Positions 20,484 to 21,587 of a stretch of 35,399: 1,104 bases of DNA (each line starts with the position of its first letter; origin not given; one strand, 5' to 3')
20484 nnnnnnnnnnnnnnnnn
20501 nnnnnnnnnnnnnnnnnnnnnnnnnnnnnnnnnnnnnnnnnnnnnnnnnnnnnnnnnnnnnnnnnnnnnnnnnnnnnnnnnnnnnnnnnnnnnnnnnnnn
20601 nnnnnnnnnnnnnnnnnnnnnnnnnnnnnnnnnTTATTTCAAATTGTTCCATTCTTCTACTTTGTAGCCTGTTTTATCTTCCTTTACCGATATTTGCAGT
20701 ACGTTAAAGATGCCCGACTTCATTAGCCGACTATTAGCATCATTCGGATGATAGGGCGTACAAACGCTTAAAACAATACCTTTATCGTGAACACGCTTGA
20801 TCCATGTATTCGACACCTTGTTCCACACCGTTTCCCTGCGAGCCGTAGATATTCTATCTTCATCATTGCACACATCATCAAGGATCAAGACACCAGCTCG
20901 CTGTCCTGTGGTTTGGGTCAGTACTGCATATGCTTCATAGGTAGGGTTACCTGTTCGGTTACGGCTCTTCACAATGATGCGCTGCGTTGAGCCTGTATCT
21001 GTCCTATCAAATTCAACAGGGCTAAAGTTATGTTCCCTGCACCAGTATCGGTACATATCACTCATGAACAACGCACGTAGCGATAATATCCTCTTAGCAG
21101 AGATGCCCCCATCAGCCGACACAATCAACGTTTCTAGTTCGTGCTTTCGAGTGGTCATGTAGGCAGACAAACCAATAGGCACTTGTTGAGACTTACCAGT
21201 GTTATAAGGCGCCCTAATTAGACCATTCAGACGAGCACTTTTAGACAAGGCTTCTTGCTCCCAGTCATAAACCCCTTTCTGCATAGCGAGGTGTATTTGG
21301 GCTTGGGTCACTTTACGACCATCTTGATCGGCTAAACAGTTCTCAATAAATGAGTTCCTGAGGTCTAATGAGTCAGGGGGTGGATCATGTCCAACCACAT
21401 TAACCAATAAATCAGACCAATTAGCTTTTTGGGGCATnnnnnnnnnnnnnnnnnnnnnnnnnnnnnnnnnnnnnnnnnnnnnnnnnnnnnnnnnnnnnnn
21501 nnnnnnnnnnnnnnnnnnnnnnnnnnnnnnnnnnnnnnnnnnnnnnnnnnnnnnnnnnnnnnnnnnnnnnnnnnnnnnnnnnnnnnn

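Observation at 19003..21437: Large terminase encoded as two separate ORFs, split at the ATPase/nuclease boundary by a two-gene insertion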

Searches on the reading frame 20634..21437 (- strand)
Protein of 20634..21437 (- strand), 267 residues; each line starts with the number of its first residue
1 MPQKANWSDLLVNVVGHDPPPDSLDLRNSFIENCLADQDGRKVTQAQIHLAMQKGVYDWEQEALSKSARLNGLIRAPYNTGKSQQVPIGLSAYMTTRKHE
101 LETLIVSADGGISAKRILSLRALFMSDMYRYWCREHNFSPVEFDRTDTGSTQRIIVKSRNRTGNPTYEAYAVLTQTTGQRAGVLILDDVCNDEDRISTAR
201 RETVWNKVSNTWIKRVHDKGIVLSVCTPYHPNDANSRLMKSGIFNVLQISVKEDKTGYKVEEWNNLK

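Call 3: search_protein_families(library=pfam, proteins=[window:20634-21437:-], max_evalue=0.01)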
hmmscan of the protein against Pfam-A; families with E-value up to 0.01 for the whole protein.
window:20634-21437:- (267 aa): 0 families

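Call 4: search_protein_families(library=phrogs, proteins=[window:20634-21437:-], max_evalue=0.001)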
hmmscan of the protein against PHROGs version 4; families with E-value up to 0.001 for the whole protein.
window:20634-21437:- (267 aa): 2 families
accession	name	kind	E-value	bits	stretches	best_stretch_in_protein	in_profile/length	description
phrog_38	-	head and packaging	3.4e-20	73.3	1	61-249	302-472/760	terminase large subunit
phrog_4758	-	head and packaging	1.7e-14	54.8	1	64-249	52-228/243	terminase large subunit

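Call 6: search_dna_similar(query=window:20634-21437:-, collection=phages, mode=protein, max_rows=30, max_evalue=0.001)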
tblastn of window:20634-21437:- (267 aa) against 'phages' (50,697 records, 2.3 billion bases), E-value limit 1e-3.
Records with a match: 65; places in all: 65; records where one place covers at least 80% of the query: 38.
Best place of each record, by identity: <60% 65.
By first word of the organism name: Vibrio 26; Pseudomonas 15; Bacillus 11; phage 4; Klebsiella 3; Citrobacter 2; Salinivibrio 2; Caudoviricetes 2.
By host as written in the record: - 23; Vibrio crassostreae 7; Bacillus megaterium 6; Pseudomonas aeruginosa 5; Bacillus megaterium Km 5; Vibrio harveyi 2; Klebsiella pneumoniae 2; Pseudomonas aeruginosa PAO1 2; and 11 more.
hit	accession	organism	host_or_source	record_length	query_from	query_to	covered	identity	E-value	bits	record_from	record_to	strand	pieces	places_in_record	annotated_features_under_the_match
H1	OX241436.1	Vibrio phage 521E56-1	Seawater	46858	20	233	80%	26.9%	8e-7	56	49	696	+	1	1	terminase large subunit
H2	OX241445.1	Vibrio phage 384E50-1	Seawater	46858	20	233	80%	26.9%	8e-7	56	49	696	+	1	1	terminase large subunit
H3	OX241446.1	Vibrio phage 402E50-1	Seawater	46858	20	233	80%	26.9%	8e-7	56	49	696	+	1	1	terminase large subunit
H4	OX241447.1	Vibrio phage 409E50-1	Seawater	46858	20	233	80%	26.9%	8e-7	56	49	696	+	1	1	terminase large subunit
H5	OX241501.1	Vibrio phage 405E50-1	Seawater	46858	20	233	80%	26.9%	8e-7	56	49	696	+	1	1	terminase large subunit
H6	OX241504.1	Vibrio phage 413E50-1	Seawater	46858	20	233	80%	26.9%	8e-7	56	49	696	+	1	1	terminase large subunit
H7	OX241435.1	Vibrio phage 464E53-1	Seawater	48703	20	233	80%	26.5%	2e-6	55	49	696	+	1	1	terminase large subunit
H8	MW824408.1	Vibrio phage PS32B.11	Vibrio crassostreae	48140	20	233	80%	26.5%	2e-6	55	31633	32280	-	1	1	hypothetical protein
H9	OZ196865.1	Vibrio phage PS32B-12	Seawater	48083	20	233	80%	26.5%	2e-6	55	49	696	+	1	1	hypothetical protein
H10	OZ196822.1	Vibrio phage PS32B-4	Seawater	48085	20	233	80%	26.5%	2e-6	55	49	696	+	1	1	hypothetical protein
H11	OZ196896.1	Vibrio phage PS32B-9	Seawater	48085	20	233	80%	26.5%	2e-6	55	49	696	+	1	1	hypothetical protein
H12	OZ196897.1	Vibrio phage PS32B-7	Seawater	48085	20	233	80%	26.5%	2e-6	55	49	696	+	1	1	hypothetical protein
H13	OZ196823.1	Vibrio phage PS32B-8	Seawater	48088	20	233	80%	26.5%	2e-6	55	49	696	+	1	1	hypothetical protein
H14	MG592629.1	Vibrio phage 1.264.O._10N.286.51.F2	Vibrio splendidus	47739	20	233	80%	26.5%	2e-6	54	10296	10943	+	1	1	terminase large subunit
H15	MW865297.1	Vibrio phage PS32B.2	Vibrio crassostreae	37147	20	233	80%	26.5%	2e-6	54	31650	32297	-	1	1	hypothetical protein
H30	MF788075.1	Pseudomonas phage IME180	Pseudomonas aeruginosa IME180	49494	43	262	82%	24.9%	9e-5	49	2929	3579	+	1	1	terminase large subunit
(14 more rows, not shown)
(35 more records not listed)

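Call 8: find_related_loci(query=window:20634-21437:-, collection=viral_contigs, flank=6000)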
Query window:20634-21437:- (267 aa) in viral_contigs; peptide patterns used: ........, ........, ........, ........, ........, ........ (x = any residue, [..] = any of these).
97 stretches matched a pattern; 96 encode a relative of the query (tblastn E <= 1e-3); the best 80 are kept; 80 distinct loci.
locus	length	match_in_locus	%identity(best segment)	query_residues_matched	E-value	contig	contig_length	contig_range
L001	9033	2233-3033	98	1-267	0e+0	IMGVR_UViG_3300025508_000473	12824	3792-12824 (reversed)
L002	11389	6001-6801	97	1-267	0e+0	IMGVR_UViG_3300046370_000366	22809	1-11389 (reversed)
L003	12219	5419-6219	96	1-267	0e+0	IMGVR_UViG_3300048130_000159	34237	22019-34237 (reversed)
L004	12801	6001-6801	96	1-267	6e-180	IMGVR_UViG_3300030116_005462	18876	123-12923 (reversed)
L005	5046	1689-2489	96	1-267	0e+0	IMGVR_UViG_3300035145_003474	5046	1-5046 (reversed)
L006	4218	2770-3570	96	1-267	0e+0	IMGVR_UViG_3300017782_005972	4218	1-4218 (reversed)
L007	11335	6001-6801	96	1-267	5e-179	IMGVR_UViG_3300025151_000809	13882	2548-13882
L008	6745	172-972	96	1-267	4e-180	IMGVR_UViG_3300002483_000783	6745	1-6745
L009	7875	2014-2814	96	1-267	1e-178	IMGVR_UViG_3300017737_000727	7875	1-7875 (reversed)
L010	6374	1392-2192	96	1-267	5e-180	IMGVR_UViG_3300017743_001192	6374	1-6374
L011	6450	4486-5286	96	1-267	6e-180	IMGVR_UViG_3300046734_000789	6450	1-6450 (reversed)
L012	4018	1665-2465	95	1-267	0e+0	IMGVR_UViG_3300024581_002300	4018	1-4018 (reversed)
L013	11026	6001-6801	95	1-267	5e-178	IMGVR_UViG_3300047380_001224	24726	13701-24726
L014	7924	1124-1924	95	1-267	6e-178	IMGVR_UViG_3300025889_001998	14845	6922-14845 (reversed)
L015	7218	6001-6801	95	1-267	4e-178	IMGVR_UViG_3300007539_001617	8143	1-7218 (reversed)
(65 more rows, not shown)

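Call 17: find_homologous_proteins(query=window:20634-21437:-, max_evalue=0.001)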
Query window:20634-21437:- (267 aa): 30 proteins with E <= 0.001 among 355 candidates.
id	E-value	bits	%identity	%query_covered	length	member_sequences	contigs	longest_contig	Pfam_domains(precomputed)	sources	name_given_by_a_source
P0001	2.7e-216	733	94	72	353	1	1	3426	-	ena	-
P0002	4.1e-171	585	96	100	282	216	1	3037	-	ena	-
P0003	1.9e-169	580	94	99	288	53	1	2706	-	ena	-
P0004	1.8e-167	573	93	99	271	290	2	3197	-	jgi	jgi:hypothetical protein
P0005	6.5e-156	535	87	99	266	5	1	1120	-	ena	-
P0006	6.2e-154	529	88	98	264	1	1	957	-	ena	-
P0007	6.4e-129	447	75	95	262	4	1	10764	-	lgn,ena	-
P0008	7.0e-125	434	69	99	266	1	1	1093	-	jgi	-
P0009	1.6e-122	426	69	99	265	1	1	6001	-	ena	-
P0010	1.6e-115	403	75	87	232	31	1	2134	-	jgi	jgi:hypothetical protein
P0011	8.2e-102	358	57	98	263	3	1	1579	-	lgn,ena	-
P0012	4.8e-101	356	58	99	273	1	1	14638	-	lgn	-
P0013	1.2e-99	351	59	99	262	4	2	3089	-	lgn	-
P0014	1.8e-99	350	57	99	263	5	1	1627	-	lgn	-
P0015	2.8e-99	350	56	98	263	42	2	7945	-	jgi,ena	-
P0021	7.0e-88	312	55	98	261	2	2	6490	-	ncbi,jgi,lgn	-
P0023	6.3e-82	293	51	99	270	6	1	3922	-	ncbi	-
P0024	1.0e-80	289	50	99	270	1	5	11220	-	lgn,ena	-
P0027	7.5e-79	283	49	98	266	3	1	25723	-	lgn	-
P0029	3.7e-73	264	48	98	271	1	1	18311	-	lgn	-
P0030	1.1e-70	256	46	96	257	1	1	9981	-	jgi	jgi:hypothetical protein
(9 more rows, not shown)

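Call 18: find_encoding_contigs(protein=P0027, flank=5000, max_places=2)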
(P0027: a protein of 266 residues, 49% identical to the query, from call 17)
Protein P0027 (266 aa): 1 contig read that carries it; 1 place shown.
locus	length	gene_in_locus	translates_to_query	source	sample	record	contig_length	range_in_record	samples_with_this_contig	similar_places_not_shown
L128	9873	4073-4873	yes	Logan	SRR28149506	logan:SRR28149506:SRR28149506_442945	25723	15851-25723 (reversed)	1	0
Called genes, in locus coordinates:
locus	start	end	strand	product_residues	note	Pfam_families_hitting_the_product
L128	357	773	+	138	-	PF08684:ocr (weak)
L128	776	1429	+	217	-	-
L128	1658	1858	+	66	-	-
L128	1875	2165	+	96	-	-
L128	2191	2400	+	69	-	-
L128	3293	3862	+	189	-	-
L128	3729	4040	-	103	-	-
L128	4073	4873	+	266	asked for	-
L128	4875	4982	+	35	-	-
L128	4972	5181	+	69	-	-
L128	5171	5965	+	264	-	-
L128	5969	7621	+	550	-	-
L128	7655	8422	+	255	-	-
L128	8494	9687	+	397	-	-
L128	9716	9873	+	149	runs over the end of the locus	-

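Call 19: find_encoding_contigs(protein=P0029, flank=5000, max_places=2)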
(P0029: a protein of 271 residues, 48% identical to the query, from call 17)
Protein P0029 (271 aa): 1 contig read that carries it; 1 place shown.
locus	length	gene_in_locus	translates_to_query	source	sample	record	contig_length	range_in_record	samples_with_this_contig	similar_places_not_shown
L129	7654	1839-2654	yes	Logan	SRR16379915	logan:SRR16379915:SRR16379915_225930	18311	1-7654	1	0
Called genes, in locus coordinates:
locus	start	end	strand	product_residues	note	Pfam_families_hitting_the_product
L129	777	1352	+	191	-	PF01527:HTH_Tnp_1 (weak), PF04218:CENP-B_N (weak), PF13384:HTH_23 (weak), PF13518:HTH_28 (weak)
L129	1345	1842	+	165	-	-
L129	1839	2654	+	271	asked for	-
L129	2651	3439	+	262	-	-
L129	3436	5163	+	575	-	-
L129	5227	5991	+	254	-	-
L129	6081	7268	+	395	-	-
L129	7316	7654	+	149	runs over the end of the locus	-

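Call 20: find_encoding_contigs(protein=P0030, flank=5000, max_places=2)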
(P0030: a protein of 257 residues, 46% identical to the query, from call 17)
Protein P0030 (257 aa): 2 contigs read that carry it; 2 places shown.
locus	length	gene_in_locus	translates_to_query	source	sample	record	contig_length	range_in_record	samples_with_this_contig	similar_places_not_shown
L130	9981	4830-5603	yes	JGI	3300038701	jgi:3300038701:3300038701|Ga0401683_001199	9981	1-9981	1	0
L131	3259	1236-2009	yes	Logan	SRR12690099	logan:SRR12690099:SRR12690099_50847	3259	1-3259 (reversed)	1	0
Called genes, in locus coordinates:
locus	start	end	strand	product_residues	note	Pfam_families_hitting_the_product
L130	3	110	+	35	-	?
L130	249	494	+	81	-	-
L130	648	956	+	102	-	-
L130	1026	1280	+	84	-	-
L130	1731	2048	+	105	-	-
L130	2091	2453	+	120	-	-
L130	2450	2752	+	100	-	-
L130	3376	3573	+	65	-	-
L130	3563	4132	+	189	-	PF01527:HTH_Tnp_1 (weak), PF13518:HTH_28 (weak)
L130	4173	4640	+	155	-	-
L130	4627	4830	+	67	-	-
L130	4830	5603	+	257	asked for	-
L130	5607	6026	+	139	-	-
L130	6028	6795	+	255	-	-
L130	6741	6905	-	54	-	-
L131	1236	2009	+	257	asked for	-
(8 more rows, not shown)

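Call 25: search_solved_structures(query=A2, max_evalue=1, show_alignments=1)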
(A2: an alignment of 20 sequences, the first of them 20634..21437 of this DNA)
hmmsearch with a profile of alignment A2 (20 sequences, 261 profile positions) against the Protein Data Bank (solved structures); distinct sequences matched with E-value up to 1: 2.
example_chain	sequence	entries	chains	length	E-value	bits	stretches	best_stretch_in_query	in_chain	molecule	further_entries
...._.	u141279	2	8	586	0.19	14.2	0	65-205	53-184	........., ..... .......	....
4bij_A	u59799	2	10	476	0.92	11.9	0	69-204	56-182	DNA MATURASE B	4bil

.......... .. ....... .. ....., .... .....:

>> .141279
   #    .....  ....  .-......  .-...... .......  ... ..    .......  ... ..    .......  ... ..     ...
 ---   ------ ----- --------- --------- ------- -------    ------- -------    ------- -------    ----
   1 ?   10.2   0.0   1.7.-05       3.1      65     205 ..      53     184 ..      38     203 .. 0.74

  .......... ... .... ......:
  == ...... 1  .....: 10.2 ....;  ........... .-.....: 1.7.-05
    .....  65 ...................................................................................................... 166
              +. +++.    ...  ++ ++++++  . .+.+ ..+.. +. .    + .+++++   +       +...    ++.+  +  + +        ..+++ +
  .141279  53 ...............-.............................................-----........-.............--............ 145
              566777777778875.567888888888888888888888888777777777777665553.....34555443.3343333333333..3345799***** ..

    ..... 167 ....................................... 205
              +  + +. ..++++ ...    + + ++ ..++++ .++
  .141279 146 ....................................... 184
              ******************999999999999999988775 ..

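Call 49: get_annotated_region(hit=H1, flank=2500)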
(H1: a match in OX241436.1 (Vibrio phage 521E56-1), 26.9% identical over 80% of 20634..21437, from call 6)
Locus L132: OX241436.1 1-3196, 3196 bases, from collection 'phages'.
description: Vibrio phage 521E56-1 genome assembly, chromosome: VP115E34_1.
organism: Vibrio phage 521E56-1 (NCBI taxid 2963211)
taxonomy: Viruses; Duplodnaviria; Heunggongvirae; Uroviricota; Caudoviricetes; Zobellviridae
host: -; source: Seawater; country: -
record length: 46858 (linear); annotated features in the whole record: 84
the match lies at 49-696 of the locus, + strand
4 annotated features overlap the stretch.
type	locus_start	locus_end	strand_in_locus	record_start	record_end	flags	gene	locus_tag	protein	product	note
CDS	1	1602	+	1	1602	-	-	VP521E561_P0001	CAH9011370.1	terminase large subunit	-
CDS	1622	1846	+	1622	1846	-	-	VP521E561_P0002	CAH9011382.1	hypothetical protein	-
CDS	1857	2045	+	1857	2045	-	-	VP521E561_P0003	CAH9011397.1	hypothetical protein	-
CDS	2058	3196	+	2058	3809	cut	-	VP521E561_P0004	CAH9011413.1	head-to-tail joining protein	-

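Call 50: get_annotated_region(hit=H30, flank=2500)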
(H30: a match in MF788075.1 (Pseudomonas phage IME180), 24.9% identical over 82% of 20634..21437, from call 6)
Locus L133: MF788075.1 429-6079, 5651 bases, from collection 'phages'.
description: Pseudomonas phage IME180, complete genome.
organism: Pseudomonas phage IME180 (NCBI taxid 2041348)
taxonomy: Viruses; Duplodnaviria; Heunggongvirae; Uroviricota; Caudoviricetes; Zobellviridae; Paundecimvirus
host: Pseudomonas aeruginosa IME180; source: -; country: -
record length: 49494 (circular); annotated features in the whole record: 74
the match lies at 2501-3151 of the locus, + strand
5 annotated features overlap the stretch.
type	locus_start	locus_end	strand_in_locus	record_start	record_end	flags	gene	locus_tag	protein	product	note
CDS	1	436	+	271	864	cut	-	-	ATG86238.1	hypothetical protein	-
CDS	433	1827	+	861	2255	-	-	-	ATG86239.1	pectate lyase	-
CDS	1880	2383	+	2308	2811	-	-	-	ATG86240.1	hypothetical protein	-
CDS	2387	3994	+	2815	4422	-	-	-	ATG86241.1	terminase large subunit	-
CDS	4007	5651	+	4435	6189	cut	-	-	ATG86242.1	portal (connector) protein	-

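Call 58: find_encoding_contigs(protein=P0012, flank=3500, max_places=1)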
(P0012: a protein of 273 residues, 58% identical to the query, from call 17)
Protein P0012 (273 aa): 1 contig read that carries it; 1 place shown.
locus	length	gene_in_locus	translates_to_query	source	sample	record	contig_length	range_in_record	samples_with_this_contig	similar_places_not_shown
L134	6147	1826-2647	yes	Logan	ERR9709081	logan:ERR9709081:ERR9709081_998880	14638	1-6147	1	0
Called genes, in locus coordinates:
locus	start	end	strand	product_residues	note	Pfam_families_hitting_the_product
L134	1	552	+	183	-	?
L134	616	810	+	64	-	-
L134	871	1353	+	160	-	-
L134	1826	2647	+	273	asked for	-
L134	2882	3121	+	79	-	-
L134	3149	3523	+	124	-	-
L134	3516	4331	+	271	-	-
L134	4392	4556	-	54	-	-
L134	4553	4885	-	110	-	-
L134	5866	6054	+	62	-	-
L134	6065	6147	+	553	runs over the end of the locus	-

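Call 59: find_encoding_contigs(protein=P0024, flank=3500, max_places=1)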
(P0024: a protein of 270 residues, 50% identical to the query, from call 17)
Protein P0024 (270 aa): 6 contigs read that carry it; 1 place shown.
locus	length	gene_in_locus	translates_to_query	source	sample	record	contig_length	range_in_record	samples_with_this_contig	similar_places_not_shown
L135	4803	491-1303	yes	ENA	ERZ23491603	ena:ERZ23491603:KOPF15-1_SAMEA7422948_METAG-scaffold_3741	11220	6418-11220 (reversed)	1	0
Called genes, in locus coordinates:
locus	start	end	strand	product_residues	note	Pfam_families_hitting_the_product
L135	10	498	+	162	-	-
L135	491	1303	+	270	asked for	-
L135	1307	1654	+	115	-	-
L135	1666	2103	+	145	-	-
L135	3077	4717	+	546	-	-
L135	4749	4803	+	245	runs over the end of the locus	-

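Call 60: find_encoding_contigs(protein=P0021, flank=3500, max_places=1)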
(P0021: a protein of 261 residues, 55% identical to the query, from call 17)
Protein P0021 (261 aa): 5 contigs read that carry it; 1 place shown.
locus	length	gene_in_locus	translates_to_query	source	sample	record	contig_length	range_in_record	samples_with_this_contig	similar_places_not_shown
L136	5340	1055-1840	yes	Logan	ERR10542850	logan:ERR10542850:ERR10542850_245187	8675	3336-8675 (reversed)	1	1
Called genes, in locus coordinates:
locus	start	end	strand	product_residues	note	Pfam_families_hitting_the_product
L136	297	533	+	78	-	-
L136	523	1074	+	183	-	PF04218:CENP-B_N (faint)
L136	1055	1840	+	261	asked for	-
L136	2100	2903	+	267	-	-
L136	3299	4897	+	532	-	-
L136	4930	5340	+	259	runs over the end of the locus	-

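Call 61: find_encoding_contigs(protein=P0023, flank=3500, max_places=1)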
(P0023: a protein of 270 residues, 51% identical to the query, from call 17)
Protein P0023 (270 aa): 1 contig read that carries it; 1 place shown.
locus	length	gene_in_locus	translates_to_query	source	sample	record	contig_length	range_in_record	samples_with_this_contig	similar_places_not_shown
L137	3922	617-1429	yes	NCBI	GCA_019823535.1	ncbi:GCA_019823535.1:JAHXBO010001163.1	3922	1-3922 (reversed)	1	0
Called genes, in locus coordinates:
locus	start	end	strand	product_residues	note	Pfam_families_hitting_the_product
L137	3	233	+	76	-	?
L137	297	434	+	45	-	-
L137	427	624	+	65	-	-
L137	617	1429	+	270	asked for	-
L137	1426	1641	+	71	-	-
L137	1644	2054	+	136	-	-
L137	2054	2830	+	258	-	-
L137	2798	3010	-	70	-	-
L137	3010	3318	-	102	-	-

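Call 72: search_dna_similar(query=window:20634-21437:-, collection=phages, mode=protein, max_rows=60, rows=spread, max_evalue=0.001)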
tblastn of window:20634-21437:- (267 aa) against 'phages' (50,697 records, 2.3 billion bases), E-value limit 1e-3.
Records with a match: 65; places in all: 65; records where one place covers at least 80% of the query: 38.
Best place of each record, by identity: <60% 65.
By first word of the organism name: Vibrio 26; Pseudomonas 15; Bacillus 11; phage 4; Klebsiella 3; Citrobacter 2; Salinivibrio 2; Caudoviricetes 2.
By host as written in the record: - 23; Vibrio crassostreae 7; Bacillus megaterium 6; Pseudomonas aeruginosa 5; Bacillus megaterium Km 5; Vibrio harveyi 2; Klebsiella pneumoniae 2; Pseudomonas aeruginosa PAO1 2; and 11 more.
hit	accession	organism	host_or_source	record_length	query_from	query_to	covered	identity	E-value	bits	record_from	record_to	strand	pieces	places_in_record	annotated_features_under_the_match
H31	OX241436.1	Vibrio phage 521E56-1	Seawater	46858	20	233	80%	26.9%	8e-7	56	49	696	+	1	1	terminase large subunit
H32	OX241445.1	Vibrio phage 384E50-1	Seawater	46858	20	233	80%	26.9%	8e-7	56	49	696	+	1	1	terminase large subunit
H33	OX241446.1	Vibrio phage 402E50-1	Seawater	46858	20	233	80%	26.9%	8e-7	56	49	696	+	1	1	terminase large subunit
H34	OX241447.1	Vibrio phage 409E50-1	Seawater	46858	20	233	80%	26.9%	8e-7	56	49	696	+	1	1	terminase large subunit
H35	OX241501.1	Vibrio phage 405E50-1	Seawater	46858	20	233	80%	26.9%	8e-7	56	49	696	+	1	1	terminase large subunit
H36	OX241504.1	Vibrio phage 413E50-1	Seawater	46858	20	233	80%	26.9%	8e-7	56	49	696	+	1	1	terminase large subunit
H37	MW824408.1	Vibrio phage PS32B.11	Vibrio crassostreae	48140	20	233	80%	26.5%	2e-6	55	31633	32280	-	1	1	hypothetical protein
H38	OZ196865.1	Vibrio phage PS32B-12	Seawater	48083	20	233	80%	26.5%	2e-6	55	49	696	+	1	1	hypothetical protein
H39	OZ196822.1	Vibrio phage PS32B-4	Seawater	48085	20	233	80%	26.5%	2e-6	55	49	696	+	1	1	hypothetical protein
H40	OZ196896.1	Vibrio phage PS32B-9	Seawater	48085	20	233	80%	26.5%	2e-6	55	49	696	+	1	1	hypothetical protein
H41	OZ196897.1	Vibrio phage PS32B-7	Seawater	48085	20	233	80%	26.5%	2e-6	55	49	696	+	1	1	hypothetical protein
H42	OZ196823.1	Vibrio phage PS32B-8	Seawater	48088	20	233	80%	26.5%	2e-6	55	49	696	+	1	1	hypothetical protein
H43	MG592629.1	Vibrio phage 1.264.O._10N.286.51.F2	Vibrio splendidus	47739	20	233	80%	26.5%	2e-6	54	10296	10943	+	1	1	terminase large subunit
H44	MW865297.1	Vibrio phage PS32B.2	Vibrio crassostreae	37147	20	233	80%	26.5%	2e-6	54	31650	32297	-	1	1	hypothetical protein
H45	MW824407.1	Vibrio phage PS32B.1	Vibrio crassostreae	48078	20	233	80%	26.5%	2e-6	54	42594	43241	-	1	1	hypothetical protein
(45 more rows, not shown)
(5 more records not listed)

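Call 87: search_protein_families(library=ncbifam, proteins=[window:20634-21437:-], max_evalue=0.01)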
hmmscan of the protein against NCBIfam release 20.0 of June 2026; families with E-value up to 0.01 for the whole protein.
window:20634-21437:- (267 aa): 1 family
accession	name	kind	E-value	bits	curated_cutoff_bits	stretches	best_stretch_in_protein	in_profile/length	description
NF033889.1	termin_lrg_T7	equivalog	3.7e-08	32.6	150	1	44-211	18-165/500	phage terminase large subunit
